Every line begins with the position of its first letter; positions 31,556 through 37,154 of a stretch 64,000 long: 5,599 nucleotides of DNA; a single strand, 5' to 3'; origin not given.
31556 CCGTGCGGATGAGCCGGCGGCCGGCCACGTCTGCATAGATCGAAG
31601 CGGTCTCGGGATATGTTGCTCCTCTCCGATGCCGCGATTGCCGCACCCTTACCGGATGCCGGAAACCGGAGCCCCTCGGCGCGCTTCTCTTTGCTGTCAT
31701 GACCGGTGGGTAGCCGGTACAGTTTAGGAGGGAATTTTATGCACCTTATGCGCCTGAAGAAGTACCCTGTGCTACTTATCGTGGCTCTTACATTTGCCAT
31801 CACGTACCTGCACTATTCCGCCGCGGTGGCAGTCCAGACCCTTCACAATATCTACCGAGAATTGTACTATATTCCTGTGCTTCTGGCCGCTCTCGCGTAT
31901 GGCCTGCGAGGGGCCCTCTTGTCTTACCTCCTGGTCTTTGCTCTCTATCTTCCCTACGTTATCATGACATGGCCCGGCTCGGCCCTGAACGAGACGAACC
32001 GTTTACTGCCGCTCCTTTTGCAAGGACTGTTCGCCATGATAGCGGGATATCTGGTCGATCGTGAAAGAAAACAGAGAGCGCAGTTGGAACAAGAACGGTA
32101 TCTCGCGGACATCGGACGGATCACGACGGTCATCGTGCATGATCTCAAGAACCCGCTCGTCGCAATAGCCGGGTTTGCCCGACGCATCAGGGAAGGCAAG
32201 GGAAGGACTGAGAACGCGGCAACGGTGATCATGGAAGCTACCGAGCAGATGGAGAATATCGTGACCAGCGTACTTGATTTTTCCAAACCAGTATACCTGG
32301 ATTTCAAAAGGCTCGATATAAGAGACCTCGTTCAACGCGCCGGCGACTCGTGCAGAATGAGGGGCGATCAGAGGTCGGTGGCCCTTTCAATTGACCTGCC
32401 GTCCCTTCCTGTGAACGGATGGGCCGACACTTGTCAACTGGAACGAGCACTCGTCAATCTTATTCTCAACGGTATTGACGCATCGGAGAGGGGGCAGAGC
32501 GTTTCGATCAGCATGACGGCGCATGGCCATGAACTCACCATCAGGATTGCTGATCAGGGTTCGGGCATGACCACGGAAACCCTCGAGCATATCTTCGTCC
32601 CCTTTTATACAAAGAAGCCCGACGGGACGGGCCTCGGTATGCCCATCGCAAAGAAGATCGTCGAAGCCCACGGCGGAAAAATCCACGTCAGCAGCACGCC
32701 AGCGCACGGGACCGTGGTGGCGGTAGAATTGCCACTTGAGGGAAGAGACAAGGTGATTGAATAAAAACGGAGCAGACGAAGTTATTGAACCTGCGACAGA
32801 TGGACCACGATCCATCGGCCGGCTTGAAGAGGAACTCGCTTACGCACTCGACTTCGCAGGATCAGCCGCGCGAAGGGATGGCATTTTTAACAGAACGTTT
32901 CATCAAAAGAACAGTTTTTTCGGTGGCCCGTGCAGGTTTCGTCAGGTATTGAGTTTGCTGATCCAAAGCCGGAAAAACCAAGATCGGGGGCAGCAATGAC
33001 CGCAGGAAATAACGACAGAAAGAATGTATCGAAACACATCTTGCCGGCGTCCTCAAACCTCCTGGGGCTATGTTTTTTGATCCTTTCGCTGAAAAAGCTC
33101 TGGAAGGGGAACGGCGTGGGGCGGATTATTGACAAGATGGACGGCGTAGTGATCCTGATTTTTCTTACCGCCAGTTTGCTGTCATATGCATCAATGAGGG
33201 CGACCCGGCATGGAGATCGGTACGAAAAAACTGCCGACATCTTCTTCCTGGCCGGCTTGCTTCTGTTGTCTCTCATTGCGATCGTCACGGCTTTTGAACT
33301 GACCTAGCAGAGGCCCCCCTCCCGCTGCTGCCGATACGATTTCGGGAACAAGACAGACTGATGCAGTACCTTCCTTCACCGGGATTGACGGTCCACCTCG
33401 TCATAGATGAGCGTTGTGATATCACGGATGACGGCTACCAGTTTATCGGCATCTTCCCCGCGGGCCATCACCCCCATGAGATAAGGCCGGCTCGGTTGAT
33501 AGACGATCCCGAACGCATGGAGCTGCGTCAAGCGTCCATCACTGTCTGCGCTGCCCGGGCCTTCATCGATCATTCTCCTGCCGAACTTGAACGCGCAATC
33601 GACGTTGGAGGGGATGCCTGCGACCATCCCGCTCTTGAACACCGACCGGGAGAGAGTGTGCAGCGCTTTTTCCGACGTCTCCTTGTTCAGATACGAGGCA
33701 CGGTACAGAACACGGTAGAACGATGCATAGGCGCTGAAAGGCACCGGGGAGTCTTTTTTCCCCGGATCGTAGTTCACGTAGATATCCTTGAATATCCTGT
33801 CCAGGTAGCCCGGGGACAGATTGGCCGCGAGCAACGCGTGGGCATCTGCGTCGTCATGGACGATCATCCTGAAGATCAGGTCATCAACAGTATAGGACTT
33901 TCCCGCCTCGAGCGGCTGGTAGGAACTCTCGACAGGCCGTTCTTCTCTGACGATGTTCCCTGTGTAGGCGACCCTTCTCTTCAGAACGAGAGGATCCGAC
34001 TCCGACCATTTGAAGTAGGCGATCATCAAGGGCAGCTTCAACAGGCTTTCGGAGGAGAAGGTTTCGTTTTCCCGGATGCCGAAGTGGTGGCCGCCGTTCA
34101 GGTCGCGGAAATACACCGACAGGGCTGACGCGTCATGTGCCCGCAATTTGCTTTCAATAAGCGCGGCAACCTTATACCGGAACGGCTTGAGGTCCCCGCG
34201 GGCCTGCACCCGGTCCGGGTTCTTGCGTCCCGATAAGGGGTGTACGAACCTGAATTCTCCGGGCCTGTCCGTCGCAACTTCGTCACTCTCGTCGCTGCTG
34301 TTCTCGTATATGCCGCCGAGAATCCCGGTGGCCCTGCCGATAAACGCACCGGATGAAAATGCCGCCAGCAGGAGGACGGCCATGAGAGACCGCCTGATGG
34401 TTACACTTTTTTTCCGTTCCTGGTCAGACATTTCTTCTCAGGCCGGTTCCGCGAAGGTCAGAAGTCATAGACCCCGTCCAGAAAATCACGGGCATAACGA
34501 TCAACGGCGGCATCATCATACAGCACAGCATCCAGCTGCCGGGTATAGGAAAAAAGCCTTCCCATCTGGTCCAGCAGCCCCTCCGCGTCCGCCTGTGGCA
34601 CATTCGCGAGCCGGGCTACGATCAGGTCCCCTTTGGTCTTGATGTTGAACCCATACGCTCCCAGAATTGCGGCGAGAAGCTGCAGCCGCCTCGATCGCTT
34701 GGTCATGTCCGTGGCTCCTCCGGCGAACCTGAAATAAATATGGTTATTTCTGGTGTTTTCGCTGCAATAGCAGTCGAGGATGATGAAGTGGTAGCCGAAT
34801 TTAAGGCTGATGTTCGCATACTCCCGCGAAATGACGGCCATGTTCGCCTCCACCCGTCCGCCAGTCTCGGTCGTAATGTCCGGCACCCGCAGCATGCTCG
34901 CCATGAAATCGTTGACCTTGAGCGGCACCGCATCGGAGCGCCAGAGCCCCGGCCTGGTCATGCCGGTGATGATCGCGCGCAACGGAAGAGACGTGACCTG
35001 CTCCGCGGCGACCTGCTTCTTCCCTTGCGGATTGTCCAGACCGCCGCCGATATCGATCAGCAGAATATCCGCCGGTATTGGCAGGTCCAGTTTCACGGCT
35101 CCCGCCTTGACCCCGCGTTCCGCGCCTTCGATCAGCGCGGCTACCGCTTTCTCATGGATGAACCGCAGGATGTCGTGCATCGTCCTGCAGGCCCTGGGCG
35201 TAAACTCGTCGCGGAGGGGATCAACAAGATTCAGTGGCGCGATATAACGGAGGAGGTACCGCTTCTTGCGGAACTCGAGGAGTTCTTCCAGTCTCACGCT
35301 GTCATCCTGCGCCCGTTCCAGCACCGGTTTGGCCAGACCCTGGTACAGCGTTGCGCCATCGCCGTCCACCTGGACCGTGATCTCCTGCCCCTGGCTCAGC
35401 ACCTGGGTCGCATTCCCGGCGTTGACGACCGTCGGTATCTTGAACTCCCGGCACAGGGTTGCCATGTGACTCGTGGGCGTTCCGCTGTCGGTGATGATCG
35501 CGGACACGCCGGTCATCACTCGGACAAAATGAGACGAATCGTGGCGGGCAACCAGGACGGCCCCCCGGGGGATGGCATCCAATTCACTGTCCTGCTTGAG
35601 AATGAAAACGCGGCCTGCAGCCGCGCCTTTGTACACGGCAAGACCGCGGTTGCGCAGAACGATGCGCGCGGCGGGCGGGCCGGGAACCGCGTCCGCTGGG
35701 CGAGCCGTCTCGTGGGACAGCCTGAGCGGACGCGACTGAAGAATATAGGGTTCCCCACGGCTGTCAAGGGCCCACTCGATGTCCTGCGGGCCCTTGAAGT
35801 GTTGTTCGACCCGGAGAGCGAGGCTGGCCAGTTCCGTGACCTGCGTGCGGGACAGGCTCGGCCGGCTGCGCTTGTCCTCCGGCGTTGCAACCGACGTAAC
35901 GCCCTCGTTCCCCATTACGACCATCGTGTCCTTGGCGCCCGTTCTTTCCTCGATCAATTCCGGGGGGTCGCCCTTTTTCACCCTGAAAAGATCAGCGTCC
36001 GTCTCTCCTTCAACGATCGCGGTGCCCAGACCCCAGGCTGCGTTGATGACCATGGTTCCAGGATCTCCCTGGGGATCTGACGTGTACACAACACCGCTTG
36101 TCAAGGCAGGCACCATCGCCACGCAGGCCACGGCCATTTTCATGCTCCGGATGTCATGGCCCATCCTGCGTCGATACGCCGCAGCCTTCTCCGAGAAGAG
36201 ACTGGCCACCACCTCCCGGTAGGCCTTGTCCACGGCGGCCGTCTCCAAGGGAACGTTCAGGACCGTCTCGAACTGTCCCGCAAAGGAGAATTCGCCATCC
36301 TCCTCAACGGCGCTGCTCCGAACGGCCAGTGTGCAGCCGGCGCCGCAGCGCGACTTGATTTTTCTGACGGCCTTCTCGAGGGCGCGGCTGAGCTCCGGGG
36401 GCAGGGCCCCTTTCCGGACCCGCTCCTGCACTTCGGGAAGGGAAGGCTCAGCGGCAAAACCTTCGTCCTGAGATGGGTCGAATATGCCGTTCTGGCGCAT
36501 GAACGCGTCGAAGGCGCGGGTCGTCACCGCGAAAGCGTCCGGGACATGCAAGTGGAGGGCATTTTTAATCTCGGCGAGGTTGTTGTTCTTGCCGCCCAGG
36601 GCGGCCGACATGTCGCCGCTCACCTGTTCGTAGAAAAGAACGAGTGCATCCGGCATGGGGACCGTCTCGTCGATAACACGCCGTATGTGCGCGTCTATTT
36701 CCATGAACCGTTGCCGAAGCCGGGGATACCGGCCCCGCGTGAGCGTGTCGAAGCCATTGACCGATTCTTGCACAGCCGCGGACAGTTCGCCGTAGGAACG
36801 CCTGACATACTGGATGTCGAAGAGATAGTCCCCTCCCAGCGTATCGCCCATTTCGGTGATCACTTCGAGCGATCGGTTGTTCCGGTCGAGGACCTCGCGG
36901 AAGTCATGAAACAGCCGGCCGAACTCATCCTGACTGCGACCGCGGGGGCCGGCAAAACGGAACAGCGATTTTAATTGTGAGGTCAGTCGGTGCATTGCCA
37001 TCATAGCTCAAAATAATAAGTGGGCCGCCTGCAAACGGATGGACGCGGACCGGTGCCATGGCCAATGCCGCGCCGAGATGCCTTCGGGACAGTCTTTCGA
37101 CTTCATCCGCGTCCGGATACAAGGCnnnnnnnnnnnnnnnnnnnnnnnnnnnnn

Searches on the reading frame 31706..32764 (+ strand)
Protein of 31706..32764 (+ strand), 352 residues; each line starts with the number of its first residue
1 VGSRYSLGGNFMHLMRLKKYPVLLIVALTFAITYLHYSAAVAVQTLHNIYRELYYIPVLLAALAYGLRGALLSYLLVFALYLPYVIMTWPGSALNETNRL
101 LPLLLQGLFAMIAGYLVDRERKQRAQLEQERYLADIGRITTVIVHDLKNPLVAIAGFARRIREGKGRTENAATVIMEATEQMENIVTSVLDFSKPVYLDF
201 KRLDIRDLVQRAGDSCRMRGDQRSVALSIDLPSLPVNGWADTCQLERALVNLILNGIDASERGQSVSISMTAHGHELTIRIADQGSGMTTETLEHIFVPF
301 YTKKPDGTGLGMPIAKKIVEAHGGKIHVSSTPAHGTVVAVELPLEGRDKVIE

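Call 74: search_protein_families(library=pfam, max_evalue=0.00001, proteins=[window:31706-32764:+])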
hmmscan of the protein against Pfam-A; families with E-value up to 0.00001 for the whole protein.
window:31706-32764:+ (352 aa): 2 families
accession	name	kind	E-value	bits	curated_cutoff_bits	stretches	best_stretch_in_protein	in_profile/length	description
PF02518.31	HATPase_c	-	1.8e-25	90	26.4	1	244-345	5-110/111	Histidine kinase-, DNA gyrase B-, and HSP90-like ATPase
PF00512.31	HisKA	-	2.1e-10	40.9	26.9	1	138-194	4-62/66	His Kinase A (phospho-acceptor) domain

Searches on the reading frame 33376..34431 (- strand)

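Call 74: search_protein_families(library=pfam, max_evalue=0.00001, proteins=[window:33376-34431:-])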
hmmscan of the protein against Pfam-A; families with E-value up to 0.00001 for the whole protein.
window:33376-34431:- (351 aa): 1 family
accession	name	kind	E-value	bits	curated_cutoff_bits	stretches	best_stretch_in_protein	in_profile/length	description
PF13354.11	Beta-lactamase2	-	1.2e-24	87.3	22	1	105-322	1-213/214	Beta-lactamase enzyme family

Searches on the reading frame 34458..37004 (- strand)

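Call 74: search_protein_families(library=pfam, max_evalue=0.00001, proteins=[window:34458-37004:-])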
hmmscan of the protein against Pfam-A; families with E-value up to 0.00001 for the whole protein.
window:34458-37004:- (848 aa): 2 families
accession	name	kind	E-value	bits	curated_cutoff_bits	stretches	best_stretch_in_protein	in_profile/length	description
PF01326.24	PPDK_N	-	6.1e-78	262.8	27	1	135-433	3-315/328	Pyruvate phosphate dikinase, AMP/ATP-binding domain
PF00391.29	PEP-utilizers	-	2e-18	66.2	23.1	1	478-545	1-68/72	PEP-utilising enzyme, mobile domain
